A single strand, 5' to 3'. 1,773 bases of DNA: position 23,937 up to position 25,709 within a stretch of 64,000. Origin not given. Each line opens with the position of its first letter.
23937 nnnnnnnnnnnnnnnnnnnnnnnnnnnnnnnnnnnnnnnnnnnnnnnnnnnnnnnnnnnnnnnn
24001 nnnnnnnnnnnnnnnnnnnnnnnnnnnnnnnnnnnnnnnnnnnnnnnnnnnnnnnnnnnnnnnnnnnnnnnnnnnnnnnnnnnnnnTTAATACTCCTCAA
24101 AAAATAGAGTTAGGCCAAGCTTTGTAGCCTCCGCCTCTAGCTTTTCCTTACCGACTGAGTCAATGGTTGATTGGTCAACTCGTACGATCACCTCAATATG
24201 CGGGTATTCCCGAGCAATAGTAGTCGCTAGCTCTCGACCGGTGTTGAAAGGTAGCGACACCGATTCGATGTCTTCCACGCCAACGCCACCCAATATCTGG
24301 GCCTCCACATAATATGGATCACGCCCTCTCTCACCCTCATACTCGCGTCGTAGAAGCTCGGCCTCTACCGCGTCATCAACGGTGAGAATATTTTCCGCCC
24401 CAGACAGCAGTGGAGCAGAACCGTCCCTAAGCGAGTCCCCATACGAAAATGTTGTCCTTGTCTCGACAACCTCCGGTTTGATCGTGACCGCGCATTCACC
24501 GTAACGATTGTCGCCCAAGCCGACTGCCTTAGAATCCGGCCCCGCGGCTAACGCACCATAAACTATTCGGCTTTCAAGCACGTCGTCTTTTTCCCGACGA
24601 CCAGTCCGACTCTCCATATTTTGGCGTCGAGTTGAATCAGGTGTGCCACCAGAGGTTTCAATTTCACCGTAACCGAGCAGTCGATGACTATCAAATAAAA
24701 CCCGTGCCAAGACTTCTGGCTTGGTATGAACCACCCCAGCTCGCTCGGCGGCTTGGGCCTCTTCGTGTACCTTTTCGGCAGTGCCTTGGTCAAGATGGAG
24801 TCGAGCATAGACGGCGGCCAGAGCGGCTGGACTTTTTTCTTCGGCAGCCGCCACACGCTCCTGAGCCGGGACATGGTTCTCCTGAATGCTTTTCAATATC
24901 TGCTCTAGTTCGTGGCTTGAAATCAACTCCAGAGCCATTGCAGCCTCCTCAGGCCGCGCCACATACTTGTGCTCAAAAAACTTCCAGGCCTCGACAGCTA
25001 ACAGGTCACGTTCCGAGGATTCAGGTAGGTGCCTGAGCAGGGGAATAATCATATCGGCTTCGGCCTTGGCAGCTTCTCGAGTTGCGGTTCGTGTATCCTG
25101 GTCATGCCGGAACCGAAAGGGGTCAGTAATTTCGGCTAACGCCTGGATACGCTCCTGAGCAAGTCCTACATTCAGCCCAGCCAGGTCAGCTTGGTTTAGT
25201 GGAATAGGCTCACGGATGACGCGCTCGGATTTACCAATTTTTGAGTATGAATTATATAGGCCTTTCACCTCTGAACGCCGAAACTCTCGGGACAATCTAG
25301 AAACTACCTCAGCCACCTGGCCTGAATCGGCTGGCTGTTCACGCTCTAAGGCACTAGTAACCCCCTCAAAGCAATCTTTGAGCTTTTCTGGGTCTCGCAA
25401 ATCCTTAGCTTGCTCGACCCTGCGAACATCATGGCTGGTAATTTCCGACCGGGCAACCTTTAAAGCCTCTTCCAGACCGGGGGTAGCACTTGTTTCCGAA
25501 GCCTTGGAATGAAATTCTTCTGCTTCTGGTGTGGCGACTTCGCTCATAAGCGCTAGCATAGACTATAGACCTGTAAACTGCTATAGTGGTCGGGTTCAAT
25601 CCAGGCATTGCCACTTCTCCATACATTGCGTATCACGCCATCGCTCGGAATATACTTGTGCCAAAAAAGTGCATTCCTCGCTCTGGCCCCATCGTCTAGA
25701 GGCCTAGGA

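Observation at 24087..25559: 490-aa orphan protein wedged between a two-component system and tRNA-Glu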

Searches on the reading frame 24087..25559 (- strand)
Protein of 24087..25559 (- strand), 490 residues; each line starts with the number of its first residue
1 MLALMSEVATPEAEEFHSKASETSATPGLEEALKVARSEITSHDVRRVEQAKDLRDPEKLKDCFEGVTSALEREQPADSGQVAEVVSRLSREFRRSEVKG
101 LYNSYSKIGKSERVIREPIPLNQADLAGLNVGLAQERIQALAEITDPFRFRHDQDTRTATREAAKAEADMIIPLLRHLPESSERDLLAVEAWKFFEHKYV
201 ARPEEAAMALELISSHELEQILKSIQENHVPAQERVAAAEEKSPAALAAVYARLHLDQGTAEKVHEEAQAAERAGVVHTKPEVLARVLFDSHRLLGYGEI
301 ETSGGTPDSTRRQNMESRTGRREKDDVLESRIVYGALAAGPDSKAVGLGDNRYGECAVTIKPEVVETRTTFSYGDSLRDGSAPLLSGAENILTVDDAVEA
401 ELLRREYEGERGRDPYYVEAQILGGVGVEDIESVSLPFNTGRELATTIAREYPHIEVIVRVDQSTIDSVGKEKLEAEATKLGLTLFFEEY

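Call 4: search_protein_families(library=pfam, proteins=[window:24087-25559:-], max_evalue=10)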
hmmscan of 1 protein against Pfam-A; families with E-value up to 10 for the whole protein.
window:24087-25559:- (490 aa): 1 family
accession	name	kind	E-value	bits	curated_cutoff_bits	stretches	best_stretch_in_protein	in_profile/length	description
PF12294.13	DUF3626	-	0.0001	21.9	27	1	325-379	64-115/301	Protein of unknown function (DUF3626)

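Call 5: search_protein_families(library=ncbifam, proteins=[window:24087-25559:-], max_evalue=10)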
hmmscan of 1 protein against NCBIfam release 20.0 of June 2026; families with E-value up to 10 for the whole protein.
window:24087-25559:- (490 aa): 2 families
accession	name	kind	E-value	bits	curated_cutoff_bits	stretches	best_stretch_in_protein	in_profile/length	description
NF053786.1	DcplherypntRedDprE2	equivalog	0.047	13.3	250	1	327-373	151-199/252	decaprenylphospho-beta-D-erythro-pentofuranosid-2-ulose 2-reductase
TIGR02502.2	type_III_YscX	equivalog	0.075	13.4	30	1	218-258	8-50/122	type III secretion apparatus assembly protein SctX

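Call 6: search_protein_families(library=padloc, proteins=[window:24087-25559:-], max_evalue=10)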
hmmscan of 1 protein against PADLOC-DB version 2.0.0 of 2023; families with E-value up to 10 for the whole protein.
window:24087-25559:- (490 aa): 0 families

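Call 7: search_solved_structures(query=window:24087-25559:-, max_evalue=10)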
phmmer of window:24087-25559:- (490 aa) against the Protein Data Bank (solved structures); distinct sequences matched with E-value up to 10: 0.

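Call 8: find_homologous_proteins(query=window:24087-25559:-, max_evalue=0.001)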
Query window:24087-25559:- (490 aa): 1 proteins with E <= 0.001 among 8000 candidates.
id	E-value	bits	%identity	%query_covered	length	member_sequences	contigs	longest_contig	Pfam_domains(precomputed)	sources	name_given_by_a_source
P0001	0.0e+0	1042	100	99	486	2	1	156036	-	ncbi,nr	ncbi:MAG TPA: hypothetical protein VLF21_00700 [Candidatus Saccharimonadales bacterium]|nr:hypotheti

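Call 15: find_encoding_contigs(protein=P0001, flank=10000, max_places=6)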
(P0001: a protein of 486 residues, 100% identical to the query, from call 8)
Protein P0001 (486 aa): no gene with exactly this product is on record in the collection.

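Call 18: search_protein_representatives(protein=window:24087-25559:-)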
Query: 490 residues. Proteins with E-value up to 0.001 (for the whole library): 154; up to 1e-10: 21; up to 1e-30: 10. The best 150 are listed.
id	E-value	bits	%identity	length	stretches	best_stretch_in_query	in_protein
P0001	0.0e+00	1041.8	100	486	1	5-490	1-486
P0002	6.5e-47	177.0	35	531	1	42-463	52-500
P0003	3.1e-45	171.5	32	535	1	93-484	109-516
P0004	3.5e-43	164.7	36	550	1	115-461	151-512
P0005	2.1e-42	162.2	33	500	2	116-462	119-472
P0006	1.4e-41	159.5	36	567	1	85-438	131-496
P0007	1.4e-40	156.2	36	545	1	107-439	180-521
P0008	2.0e-40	155.7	38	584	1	67-471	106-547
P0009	4.5e-36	141.3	35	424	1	118-443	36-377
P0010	4.1e-35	138.1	35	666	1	116-456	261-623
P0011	4.8e-25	105.0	37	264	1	265-488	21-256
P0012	2.7e-16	76.1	35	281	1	74-214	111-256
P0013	2.4e-13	66.4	30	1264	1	115-439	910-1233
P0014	7.9e-13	64.7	27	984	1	141-458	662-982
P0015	1.1e-12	64.2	36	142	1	273-397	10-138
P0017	1.1e-11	60.9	33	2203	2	289-441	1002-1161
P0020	4.9e-11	58.8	34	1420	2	289-443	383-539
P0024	1.1e-09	54.4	32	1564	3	282-470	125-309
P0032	1.6e-08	50.5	32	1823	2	266-435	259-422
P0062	1.9e-06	43.7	30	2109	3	276-475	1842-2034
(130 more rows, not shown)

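Call 19: predict_structure(protein=window:24087-25559:-)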
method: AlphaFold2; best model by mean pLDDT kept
length: 490 residues; sequences in the alignment: 1
mean_pLDDT: 43.2   pTM: 0.30
mean pLDDT of the five models: 43.2, 38.6, 38.6, 38.0, 34.7
residues with pLDDT >= 90: 0; 70-90: 46; 50-70: 88; < 50: 356
segments of 3 or more residues with pLDDT < 50: 1-64, 66-125, 147-154, 217-219, 221-242, 250-252, 254-258, 274-440, 451-459, 484-486, 488-490
pLDDT, mean of each block of 10 residues (from residue 1): 33 37 35 35 35 43 48 44 45 40 36 31 49 69 59 55 71 78 75 67 70 59 43 37 50 47 55 47 40 31 29 32 31 30 28 25 23 27 27 26 29 30 28 38 50 46 52 59 45
secondary structure, 60 per line:
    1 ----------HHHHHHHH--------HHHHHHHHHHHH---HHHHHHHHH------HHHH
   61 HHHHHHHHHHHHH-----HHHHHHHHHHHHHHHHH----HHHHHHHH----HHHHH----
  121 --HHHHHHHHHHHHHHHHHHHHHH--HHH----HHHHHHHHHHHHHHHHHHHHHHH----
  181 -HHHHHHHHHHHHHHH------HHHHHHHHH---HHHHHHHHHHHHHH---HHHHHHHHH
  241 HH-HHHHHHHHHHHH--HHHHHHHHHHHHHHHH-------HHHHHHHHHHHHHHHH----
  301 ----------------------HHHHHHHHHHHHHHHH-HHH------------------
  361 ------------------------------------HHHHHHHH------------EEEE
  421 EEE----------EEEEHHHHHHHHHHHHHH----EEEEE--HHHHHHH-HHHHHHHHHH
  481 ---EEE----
elements in order: H11-18 H27-38 H42-50 H57-73 H79-95 H100-107 H112-116 H123-144 H154-176 H182-196 H203-211 H215-228 H232-242 H244-255 H258-273 H281-296 H323-338 H397-404 E417-423 E434-437 H438-451 E456-460 H463-469 H471-480 E484-486

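Call 20: search_protein_families(library=pfam, proteins=[P0002, P0003, P0004, P0005, P0006, P0007, P0008, P0009, P0010, P0011], max_evalue=0.01)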
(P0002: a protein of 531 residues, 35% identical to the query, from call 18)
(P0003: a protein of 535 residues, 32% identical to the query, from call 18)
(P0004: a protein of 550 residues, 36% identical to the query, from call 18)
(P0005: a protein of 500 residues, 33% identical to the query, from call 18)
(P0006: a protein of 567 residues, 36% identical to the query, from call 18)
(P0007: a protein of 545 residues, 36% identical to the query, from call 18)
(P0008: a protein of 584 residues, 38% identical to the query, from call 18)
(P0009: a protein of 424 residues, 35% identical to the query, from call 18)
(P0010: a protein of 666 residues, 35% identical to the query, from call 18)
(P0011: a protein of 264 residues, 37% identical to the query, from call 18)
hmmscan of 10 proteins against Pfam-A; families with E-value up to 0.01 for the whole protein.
P0002 (531 aa): 1 family
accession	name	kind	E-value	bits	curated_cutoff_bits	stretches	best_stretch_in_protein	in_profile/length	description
PF12294.13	DUF3626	-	4.9e-10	39.4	27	1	336-407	45-114/301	Protein of unknown function (DUF3626)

P0003 (535 aa): 1 family
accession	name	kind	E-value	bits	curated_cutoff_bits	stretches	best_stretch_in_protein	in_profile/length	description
PF12294.13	DUF3626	-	6.8e-06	25.7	27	1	307-404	19-114/301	Protein of unknown function (DUF3626)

P0004 (550 aa): 1 family
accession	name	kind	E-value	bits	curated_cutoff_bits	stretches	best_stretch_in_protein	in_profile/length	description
PF12294.13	DUF3626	-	0.0012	18.4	27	0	341-419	38-114/301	Protein of unknown function (DUF3626)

P0005 (500 aa): 1 family
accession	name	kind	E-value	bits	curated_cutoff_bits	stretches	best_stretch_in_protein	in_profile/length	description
PF12294.13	DUF3626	-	5.9e-08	32.5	27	1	321-387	49-116/301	Protein of unknown function (DUF3626)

P0006 (567 aa): 1 family
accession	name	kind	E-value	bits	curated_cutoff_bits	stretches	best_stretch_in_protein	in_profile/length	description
PF12294.13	DUF3626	-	0.00064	19.3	27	0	381-448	68-131/301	Protein of unknown function (DUF3626)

P0007 (545 aa): 1 family
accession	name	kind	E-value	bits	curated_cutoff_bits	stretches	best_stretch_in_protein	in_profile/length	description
PF12294.13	DUF3626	-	1.3e-07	31.4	27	1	401-459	63-117/301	Protein of unknown function (DUF3626)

P0008 (584 aa): 1 family
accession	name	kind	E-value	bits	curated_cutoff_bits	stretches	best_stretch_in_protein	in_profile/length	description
PF12294.13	DUF3626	-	1.2e-06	28.2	27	1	385-444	58-115/301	Protein of unknown function (DUF3626)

P0009 (424 aa): 1 family
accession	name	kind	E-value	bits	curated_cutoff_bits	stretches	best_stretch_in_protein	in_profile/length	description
PF12294.13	DUF3626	-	2e-05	24.2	27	1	231-302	44-113/301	Protein of unknown function (DUF3626)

P0010 (666 aa): 1 family
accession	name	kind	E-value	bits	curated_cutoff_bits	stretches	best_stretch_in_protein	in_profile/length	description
PF12294.13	DUF3626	-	6.6e-07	29.1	27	1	487-538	68-115/301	Protein of unknown function (DUF3626)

P0011 (264 aa): 1 family
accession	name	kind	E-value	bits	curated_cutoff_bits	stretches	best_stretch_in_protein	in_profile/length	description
PF12294.13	DUF3626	-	7.2e-07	28.9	27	1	80-147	56-121/301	Protein of unknown function (DUF3626)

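Call 22: search_solved_structures(query=A1, max_evalue=10, show_alignments=2)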
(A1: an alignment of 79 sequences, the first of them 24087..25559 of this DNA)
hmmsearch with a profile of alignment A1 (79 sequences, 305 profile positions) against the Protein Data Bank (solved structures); distinct sequences matched with E-value up to 10: 11.
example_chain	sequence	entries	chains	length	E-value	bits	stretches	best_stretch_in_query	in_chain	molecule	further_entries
7dn8_C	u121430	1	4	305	3.1e-13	52.8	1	125-246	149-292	Putative cytoplasmic protein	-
7dn9_A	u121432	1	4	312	3.5e-11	46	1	125-246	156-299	Putative cytoplasmic protein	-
7bqc_A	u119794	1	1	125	0.0077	18.6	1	18-87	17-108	NF4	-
7yq0_A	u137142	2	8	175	0.93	11.8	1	223-296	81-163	Adenylyl-sulfate kinase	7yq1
5zui_A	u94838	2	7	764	1.6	11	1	230-300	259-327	Heat Shock Protein 104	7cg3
5d4w_A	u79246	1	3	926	2.2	10.5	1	230-300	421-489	Putative heat shock protein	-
6iqc_A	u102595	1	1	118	3.3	10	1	33-87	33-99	DNA-binding protein SSO0352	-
6iqo_A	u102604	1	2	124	3.6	9.8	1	30-87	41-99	DNA-binding protein SSO0352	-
9r1l_A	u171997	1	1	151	3.8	9.8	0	22-70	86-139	sc-apCC-4-SN38-1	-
4j29_A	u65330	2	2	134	4.8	9.4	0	218-275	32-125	Engineered Protein OR258 | DE NOVO DESIGNED PROTEIN OR258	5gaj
8a3k_UNK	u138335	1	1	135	5.6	9.2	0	18-69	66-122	sc-apCC-4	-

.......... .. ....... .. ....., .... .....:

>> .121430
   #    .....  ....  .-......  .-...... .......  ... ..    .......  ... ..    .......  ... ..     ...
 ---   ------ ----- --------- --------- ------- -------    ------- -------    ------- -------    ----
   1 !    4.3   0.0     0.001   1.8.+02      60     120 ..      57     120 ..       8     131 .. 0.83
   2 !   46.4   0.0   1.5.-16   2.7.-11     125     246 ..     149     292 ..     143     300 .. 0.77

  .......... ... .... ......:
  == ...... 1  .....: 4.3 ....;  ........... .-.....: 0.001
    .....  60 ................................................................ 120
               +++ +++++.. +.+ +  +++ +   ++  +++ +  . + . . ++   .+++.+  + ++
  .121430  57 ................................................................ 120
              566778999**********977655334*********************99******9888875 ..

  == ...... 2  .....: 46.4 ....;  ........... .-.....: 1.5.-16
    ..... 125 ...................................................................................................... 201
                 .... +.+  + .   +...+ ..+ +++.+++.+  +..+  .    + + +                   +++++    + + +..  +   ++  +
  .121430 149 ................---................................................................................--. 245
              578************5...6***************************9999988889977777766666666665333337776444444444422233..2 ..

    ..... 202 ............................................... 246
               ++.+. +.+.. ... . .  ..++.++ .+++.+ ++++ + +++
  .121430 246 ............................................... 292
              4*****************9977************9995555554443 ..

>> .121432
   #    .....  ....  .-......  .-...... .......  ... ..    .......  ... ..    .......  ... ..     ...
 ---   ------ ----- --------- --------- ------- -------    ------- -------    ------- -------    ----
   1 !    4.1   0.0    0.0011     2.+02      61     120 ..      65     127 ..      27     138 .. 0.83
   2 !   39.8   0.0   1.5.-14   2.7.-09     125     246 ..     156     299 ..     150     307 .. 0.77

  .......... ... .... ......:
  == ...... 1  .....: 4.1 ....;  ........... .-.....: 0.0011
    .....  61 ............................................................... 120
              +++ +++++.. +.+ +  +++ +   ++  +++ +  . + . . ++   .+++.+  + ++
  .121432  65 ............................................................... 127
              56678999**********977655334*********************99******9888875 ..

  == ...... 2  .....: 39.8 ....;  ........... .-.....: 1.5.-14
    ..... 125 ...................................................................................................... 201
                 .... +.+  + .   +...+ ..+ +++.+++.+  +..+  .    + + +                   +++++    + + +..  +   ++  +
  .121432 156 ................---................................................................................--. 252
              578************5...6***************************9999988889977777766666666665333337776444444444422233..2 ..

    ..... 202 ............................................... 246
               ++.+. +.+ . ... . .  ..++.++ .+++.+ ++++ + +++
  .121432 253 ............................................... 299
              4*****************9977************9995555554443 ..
